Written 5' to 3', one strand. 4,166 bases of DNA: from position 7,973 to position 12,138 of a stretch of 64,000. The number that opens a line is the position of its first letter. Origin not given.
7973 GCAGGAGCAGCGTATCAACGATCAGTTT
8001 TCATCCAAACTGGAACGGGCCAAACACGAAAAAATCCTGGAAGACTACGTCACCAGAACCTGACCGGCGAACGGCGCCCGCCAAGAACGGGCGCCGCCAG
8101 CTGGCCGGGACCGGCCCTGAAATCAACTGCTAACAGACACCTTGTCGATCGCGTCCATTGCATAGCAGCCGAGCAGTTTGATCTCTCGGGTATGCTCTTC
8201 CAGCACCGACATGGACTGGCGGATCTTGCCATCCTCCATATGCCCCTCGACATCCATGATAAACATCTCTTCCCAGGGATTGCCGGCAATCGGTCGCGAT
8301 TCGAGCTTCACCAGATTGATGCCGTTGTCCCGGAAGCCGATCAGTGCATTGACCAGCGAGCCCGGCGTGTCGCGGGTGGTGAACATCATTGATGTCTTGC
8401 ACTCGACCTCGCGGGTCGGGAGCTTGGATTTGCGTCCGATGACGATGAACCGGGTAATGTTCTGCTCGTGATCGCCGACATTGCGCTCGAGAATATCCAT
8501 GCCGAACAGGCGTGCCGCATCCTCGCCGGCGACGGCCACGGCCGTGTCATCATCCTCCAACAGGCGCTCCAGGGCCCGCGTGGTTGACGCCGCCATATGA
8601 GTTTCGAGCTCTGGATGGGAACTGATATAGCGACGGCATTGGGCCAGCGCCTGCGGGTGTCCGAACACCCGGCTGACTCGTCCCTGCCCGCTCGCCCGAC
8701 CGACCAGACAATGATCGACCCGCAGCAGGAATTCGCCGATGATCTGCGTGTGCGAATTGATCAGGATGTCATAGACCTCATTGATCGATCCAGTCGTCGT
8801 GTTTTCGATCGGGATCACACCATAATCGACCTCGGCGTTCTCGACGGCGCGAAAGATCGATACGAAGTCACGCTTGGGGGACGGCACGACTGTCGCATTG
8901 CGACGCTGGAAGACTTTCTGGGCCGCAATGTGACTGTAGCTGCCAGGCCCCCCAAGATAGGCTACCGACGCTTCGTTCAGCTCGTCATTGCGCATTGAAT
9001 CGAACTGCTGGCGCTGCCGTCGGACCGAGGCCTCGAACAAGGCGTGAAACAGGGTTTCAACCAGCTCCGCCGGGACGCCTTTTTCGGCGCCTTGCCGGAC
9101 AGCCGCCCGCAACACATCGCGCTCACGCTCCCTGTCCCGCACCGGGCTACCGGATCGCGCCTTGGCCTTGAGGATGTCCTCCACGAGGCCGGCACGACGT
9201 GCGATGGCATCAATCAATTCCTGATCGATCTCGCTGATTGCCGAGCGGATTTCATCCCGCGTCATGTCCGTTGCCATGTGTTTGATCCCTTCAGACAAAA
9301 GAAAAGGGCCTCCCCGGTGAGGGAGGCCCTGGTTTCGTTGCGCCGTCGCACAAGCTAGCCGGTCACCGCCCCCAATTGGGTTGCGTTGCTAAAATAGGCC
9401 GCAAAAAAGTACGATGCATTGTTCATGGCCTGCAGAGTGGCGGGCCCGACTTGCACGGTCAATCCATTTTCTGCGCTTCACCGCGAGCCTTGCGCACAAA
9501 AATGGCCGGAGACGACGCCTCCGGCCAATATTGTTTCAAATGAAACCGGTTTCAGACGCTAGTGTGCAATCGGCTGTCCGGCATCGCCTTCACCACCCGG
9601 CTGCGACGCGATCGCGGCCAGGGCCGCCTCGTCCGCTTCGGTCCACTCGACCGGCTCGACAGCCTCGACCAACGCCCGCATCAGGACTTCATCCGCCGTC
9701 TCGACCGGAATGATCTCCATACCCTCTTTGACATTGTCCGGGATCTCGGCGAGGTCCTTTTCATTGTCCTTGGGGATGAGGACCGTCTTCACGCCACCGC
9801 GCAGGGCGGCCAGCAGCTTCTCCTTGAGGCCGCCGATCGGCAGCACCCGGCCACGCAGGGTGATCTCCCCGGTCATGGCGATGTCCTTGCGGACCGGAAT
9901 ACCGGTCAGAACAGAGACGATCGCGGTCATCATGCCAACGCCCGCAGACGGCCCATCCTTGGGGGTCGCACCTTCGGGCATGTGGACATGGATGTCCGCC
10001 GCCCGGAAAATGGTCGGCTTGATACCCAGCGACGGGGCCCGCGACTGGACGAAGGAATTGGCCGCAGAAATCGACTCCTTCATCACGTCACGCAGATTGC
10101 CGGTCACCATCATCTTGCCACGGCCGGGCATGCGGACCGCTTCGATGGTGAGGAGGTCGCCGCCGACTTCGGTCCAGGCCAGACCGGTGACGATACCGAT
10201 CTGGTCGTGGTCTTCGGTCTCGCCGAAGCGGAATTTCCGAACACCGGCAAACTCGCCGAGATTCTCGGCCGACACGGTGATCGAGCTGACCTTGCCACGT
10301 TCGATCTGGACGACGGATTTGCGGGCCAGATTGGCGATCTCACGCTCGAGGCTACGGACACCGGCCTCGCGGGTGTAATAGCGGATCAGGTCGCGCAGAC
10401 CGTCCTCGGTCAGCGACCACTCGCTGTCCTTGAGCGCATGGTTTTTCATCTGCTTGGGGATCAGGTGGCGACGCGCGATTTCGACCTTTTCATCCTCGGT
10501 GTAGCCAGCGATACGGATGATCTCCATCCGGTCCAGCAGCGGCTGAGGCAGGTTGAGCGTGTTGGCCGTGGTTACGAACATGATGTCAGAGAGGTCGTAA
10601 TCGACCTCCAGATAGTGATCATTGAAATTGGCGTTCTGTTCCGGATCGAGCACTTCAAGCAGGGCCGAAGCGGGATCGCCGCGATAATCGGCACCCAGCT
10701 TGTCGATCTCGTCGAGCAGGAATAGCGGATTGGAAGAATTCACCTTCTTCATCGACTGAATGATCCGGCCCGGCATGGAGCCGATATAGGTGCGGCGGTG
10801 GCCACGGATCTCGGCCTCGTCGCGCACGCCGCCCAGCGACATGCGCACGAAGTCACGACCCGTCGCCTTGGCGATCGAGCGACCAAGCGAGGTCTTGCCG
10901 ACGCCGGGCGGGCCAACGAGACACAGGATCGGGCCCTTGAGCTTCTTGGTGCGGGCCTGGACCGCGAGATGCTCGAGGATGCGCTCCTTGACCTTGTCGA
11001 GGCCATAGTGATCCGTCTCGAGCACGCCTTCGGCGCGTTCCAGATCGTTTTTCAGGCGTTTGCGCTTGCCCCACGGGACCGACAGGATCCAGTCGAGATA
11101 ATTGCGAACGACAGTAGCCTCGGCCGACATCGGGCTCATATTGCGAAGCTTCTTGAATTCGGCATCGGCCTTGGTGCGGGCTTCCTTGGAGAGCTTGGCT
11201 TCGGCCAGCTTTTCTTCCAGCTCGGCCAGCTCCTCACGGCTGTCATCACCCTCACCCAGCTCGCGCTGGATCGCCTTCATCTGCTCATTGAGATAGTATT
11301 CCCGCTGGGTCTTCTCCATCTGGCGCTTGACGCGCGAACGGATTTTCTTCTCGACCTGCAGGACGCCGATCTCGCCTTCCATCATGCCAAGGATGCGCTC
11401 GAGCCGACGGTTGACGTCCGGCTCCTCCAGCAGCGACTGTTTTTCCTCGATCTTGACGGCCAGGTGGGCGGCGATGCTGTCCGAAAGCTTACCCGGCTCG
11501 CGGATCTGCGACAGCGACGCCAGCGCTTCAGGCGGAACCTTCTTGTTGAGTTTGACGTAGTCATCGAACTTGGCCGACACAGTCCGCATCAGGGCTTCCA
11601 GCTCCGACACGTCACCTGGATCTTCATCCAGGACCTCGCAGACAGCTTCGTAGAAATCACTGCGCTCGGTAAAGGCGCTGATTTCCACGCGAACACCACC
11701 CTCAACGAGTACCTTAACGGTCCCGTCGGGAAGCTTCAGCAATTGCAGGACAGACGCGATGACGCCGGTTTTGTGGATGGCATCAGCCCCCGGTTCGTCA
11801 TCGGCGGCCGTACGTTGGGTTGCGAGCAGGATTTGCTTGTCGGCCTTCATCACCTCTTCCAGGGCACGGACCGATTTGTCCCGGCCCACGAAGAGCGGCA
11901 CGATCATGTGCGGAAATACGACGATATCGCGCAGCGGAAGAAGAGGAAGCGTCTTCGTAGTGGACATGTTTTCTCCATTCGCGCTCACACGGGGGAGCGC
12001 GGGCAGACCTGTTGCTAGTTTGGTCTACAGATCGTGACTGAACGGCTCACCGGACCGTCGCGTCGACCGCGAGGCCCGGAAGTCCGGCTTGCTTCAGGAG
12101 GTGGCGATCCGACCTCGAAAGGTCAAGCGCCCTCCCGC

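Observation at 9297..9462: Hidden Phe+Tyr-sensing transcription attenuator with a leaderless leader peptide upstream of pheA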

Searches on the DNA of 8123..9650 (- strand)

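Call 3: search_rna_families(source=window, start=9200, end=9650, threshold=evalue, max_evalue=10, show_alignments=3)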
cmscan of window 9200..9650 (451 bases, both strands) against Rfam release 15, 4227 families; matches with E-value up to 10: 9.
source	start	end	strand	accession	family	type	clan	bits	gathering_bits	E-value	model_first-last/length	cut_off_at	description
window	9295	9333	-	RF00489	ctRNA_p42d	Gene; antisense;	-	27.8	50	0.00047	1-46/46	no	ctRNA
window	9299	9427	-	RF01859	Phe_leader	Cis-reg; leader;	-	27.5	55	0.015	1-125/125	no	Phenylalanine leader peptide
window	9305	9375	-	RF02949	Cupriavidus-1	Gene; sRNA;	-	17.9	45.5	3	1-78/78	no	Cupriavidus-1 RNA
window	9497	9569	-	RF00111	SdsR_RyeB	Gene; sRNA;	CL00105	16.6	38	2.5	1-100/100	no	SdsR_RyeB RNA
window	9291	9356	-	RF00519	suhB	Gene; sRNA;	CL00108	16.3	41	0.76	1-77/77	no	Makes More Granules Regulator RNA (mmgR)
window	9303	9355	-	RF02985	ftsZ-DE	Gene; sRNA;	-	16.3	72.2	1.2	1-69/69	no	ftsZ-DE RNA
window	9308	9327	+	RF02977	THF-II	Cis-reg;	-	15.5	41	2.4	12-31/39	no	THF-II riboswitch (folE RNA)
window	9304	9330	+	RF01867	CC2171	Gene; sRNA;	-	15.4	75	0.45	131-159/159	no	caulobacter sRNA CC2171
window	9492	9559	-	RF02056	STnc390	Gene; sRNA;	-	14.2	50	3.5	1-60/60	no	Salmonella sRNA STnc390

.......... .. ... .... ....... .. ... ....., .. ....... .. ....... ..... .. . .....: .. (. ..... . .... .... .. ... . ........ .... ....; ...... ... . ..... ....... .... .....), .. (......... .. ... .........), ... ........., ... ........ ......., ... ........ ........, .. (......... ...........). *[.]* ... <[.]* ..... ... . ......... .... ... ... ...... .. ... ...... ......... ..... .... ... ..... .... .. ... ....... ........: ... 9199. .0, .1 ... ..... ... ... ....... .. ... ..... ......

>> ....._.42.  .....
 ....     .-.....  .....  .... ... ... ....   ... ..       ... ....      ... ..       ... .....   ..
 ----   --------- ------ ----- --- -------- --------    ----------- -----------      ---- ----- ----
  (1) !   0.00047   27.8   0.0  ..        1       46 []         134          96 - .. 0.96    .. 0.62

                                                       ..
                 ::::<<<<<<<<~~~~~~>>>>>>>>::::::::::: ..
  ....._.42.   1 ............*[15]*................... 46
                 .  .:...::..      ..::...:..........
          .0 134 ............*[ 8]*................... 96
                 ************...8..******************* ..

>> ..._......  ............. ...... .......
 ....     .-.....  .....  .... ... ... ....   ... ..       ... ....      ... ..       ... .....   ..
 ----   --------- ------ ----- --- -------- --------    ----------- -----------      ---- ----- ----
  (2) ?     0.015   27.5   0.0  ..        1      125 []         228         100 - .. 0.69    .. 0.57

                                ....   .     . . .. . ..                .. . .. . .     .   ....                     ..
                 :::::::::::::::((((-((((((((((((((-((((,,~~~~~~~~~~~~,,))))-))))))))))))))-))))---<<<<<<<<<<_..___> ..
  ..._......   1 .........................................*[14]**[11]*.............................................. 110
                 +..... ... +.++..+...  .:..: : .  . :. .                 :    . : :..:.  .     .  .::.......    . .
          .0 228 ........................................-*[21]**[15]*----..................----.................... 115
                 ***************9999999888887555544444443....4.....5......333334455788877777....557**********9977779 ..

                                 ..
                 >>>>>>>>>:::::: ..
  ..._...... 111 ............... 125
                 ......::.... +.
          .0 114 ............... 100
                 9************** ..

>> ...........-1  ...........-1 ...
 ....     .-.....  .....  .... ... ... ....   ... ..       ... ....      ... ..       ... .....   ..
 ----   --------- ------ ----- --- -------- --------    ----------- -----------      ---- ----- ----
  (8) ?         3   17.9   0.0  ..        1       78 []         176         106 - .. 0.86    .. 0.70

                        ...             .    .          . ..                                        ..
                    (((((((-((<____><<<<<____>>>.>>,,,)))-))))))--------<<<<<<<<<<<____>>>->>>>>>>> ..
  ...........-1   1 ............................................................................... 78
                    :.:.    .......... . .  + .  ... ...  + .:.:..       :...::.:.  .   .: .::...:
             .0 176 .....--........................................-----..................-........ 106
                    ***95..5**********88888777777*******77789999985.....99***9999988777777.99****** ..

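Call 46: search_rna_families(sources=[L012, L018, L024, L034, L035, L036, L037, L039, L040, L041], threshold=evalue, max_evalue=10)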
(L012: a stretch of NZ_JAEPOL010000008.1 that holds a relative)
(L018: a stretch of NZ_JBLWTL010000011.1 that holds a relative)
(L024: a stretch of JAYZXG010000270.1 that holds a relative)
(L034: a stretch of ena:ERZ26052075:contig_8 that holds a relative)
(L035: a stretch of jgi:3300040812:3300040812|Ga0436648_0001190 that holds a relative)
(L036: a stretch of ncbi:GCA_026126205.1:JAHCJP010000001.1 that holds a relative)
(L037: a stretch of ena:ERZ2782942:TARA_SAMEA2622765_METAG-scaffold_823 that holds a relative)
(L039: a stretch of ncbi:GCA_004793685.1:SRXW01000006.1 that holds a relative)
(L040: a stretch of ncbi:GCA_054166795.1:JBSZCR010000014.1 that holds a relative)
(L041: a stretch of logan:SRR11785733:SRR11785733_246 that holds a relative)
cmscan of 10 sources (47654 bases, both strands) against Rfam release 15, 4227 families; matches with E-value up to 10: 23.
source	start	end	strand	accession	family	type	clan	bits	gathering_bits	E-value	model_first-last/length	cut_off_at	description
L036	3630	3703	+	RF00005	tRNA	Gene; tRNA;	CL00001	74.2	29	1.6e-14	1-71/71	no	tRNA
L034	3209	3282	+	RF00005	tRNA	Gene; tRNA;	CL00001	71.9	29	6.9e-14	1-71/71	no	tRNA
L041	2870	2943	+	RF00005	tRNA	Gene; tRNA;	CL00001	71.9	29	6.9e-14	1-71/71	no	tRNA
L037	2693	2765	+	RF00005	tRNA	Gene; tRNA;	CL00001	68.7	29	5.3e-13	1-71/71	no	tRNA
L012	5045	5117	+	RF00005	tRNA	Gene; tRNA;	CL00001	68.5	29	6.1e-13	1-71/71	no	tRNA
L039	2716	2788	+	RF00005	tRNA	Gene; tRNA;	CL00001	64.6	29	7.2e-12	1-71/71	no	tRNA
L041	2681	2753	+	RF00005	tRNA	Gene; tRNA;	CL00001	64.5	29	7.6e-12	1-71/71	no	tRNA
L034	2719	2791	+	RF00005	tRNA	Gene; tRNA;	CL00001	63.5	29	1.4e-11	1-71/71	no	tRNA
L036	2681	2753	+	RF00005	tRNA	Gene; tRNA;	CL00001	63.5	29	1.4e-11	1-71/71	no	tRNA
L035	1337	1449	+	RF01859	Phe_leader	Cis-reg; leader;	-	32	55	0.16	1-125/125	no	Phenylalanine leader peptide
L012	2942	2979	+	RF00489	ctRNA_p42d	Gene; antisense;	-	31.8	50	0.0032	1-46/46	no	ctRNA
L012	2848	2975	+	RF01859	Phe_leader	Cis-reg; leader;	-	28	55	1.2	1-125/125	no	Phenylalanine leader peptide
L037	1371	1488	+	RF01859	Phe_leader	Cis-reg; leader;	-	27.6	55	1.5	1-125/125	no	Phenylalanine leader peptide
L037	2545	2648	+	RF00891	mir-671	Gene; miRNA;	-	24.9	65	5.7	1-84/84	no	mir-671 microRNA precursor family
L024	2868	2987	+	RF01859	Phe_leader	Cis-reg; leader;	-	24.4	55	7.6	1-125/125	no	Phenylalanine leader peptide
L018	2851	2981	+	RF01859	Phe_leader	Cis-reg; leader;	-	24.3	55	8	1-125/125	no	Phenylalanine leader peptide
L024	2889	2987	+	RF00513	Trp_leader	Cis-reg; leader;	-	24.3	41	1.1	1-100/100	no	Tryptophan operon leader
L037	1389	1487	+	RF00513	Trp_leader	Cis-reg; leader;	-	24.3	41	1.1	1-100/100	no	Tryptophan operon leader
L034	1445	1482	+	RF00489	ctRNA_p42d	Gene; antisense;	-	23.5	50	0.9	1-46/46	no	ctRNA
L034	1289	1389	+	RF00065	snoR9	Gene; snRNA; snoRNA; CD-box;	CL00132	18.1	90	6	1-128/128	no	Small nucleolar RNA snoR9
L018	2724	2781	+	RF02784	SorX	Gene; sRNA;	-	17.9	46.6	9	1-73/73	no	Singlet oxygen resistance RNA X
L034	3029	3090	+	RF00065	snoR9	Gene; snRNA; snoRNA; CD-box;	CL00132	17.8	90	7.1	1-70/128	no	Small nucleolar RNA snoR9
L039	394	456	+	RF01734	Fluoride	Cis-reg; riboswitch;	-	17.5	34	2.3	10-55/64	no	Fluoride riboswitch aptamer (crcB RNA motif)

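Call 63: build_rna_model(alignment_id=A1, structure=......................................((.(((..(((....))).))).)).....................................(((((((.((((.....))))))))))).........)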
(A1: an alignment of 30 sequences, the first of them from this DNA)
Model R1 built from alignment A1 (30 sequences, 137 columns); structure: as given.
model positions 131; base pairs 19; branch points 1; effective number of sequences 1.78; information 0.59 bits per position. Calibrated on 0.2 Mb of random sequence (short: E-values are rough).
structure used (alignment columns):
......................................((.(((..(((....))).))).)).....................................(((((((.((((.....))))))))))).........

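Call 64: search_with_rna_model(model_id=R1, sources=[window, L030, L031, L034, L035, L036, L037, L038, L039, L040, L041], max_evalue=1, show_alignments=0)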
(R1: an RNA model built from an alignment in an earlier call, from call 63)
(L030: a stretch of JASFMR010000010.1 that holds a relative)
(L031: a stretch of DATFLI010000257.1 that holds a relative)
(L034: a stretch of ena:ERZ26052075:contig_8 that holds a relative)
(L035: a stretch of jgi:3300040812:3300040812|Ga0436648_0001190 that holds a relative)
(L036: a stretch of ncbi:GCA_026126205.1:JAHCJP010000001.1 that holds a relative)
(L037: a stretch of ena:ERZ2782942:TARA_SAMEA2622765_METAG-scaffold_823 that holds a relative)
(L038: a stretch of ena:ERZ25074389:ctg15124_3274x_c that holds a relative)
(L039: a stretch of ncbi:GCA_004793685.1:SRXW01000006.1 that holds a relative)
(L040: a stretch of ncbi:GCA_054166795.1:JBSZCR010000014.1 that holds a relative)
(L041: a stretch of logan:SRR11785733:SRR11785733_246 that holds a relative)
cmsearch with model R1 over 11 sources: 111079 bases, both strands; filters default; matches with E-value up to 1: 9.
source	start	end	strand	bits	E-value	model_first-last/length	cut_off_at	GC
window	9296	9426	-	128.8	3.9e-29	1-131/131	no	0.56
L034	1353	1481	+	54.6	4.4e-11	1-131/131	no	0.59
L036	1358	1491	+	49.1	9.3e-10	1-131/131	no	0.63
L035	1328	1452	+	42.8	3.3e-08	1-131/131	no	0.53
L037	1372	1490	+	33.3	6.8e-06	1-131/131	no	0.55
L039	1359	1481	+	31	2.4e-05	1-131/131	no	0.65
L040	1339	1470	+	25.1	0.00066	1-131/131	no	0.59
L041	1362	1487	+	24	0.0012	1-131/131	no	0.63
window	9305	9330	+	14.3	0.28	98-122/131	no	0.77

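Call 66: search_with_rna_model(model_id=R1, source=L042, max_evalue=10, filters=off, show_alignments=1)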
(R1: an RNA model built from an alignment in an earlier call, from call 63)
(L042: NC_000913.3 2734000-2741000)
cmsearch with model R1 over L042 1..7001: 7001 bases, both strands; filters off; matches with E-value up to 10: 7.
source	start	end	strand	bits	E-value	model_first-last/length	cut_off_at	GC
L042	3600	3727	+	40.9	5.9e-09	1-131/131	no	0.45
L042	3694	3718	-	13.5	0.028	98-122/131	no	0.64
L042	3179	3273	-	9.3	0.29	1-131/131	no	0.45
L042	2839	2859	-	5.4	2.6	1-131/131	no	0.29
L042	3042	3088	-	4.4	4.4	1-131/131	no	0.26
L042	6451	6568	+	4.2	4.9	1-131/131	no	0.58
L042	2043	2128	+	3.3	8.4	1-131/131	no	0.42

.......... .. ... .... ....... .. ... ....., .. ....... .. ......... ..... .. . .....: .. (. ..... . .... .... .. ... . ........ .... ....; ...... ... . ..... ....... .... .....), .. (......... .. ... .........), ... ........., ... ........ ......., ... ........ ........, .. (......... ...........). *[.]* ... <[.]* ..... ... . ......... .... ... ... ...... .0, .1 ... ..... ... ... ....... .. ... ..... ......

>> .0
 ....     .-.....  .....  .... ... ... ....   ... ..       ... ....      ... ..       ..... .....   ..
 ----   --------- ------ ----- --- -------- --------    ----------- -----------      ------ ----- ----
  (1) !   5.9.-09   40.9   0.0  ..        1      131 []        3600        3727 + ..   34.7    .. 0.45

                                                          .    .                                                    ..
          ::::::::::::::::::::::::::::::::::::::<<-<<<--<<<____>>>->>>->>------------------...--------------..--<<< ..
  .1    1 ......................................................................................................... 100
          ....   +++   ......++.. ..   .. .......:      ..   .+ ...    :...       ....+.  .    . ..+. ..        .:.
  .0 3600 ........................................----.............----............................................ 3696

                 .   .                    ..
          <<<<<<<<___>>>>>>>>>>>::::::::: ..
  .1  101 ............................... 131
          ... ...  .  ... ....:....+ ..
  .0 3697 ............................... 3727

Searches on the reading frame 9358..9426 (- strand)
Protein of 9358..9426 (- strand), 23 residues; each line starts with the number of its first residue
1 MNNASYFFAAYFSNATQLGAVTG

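Call 68: search_protein_families(library=ncbifam, proteins=[window:9358-9426:-], max_evalue=10)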
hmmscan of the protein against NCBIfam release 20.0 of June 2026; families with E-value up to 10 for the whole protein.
seq(23 aa): 0 families

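Call 69: list_cluster_members(proteins=[window:9358-9426:-, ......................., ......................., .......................])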
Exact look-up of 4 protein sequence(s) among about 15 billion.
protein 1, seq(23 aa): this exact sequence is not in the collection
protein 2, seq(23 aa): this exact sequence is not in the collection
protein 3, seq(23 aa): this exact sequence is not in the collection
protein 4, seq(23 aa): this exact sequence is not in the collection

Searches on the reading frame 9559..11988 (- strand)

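Call 6: search_protein_families(library=ncbifam, proteins=[window:9559-11988:-])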
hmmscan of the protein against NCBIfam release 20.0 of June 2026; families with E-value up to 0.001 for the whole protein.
window:9559-11988:- (809 aa): 15 families
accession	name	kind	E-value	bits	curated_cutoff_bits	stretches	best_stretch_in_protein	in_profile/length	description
NF008053.0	PRK10787.1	equivalog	0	1161.3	891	1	11-777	8-775/784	endopeptidase La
TIGR00763.1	lon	equivalog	3.2e-296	985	608.05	1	15-772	1-794/795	endopeptidase La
TIGR00764.1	lon_rel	equivalog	4.4e-35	121.3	516.6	1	592-776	414-596/608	ATP-dependent protease LonB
TIGR02903.1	spore_lon_C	equivalog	1.9e-29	102.7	678.8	1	568-769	414-611/615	Lon family ATP-dependent protease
TIGR02902.1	spore_lonB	equivalog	8.3e-29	100.6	723.3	1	516-772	273-530/531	ATP-dependent protease LonB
TIGR02653.1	Lon_rel_chp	hypoth_equivalog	1.1e-16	60.3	628.25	1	612-762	511-661/675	protease Lon-related BREX system protein BrxL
NF003229.0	PRK04195.1-5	equivalog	2.8e-07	29.6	280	1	331-438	23-120/413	replication factor C large subunit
NF003230.0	PRK04195.1-6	equivalog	6.9e-07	28.3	441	1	327-449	16-127/494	replication factor C large subunit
TIGR00416.1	sms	equivalog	1.9e-06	26.9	403.05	1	676-765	367-450/454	DNA repair protein RadA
TIGR02639.1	ClpA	equivalog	4.1e-06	25.3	993.15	1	314-476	446-605/734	ATP-dependent Clp protease ATP-binding subunit ClpA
NF047784.1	MadB_ATPase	equivalog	0.0001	21.6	475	1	348-384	30-65/298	MadB family AAA-type ATPase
TIGR00635.1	ruvB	equivalog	0.00024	20.3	299.05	0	326-379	5-57/305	Holliday junction branch migration DNA helicase RuvB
NF006015.0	PRK08154.1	subfamily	0.00047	19.4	204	0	326-384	111-168/314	anaerobic benzoate catabolism transcriptional regulator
NF003233.0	PRK04195.2-3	equivalog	0.00056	18.8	471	0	349-380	36-65/504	replication factor C large subunit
NF000868.0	PRK00080.1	equivalog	0.00062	18.8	282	0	326-381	26-80/330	Holliday junction branch migration DNA helicase RuvB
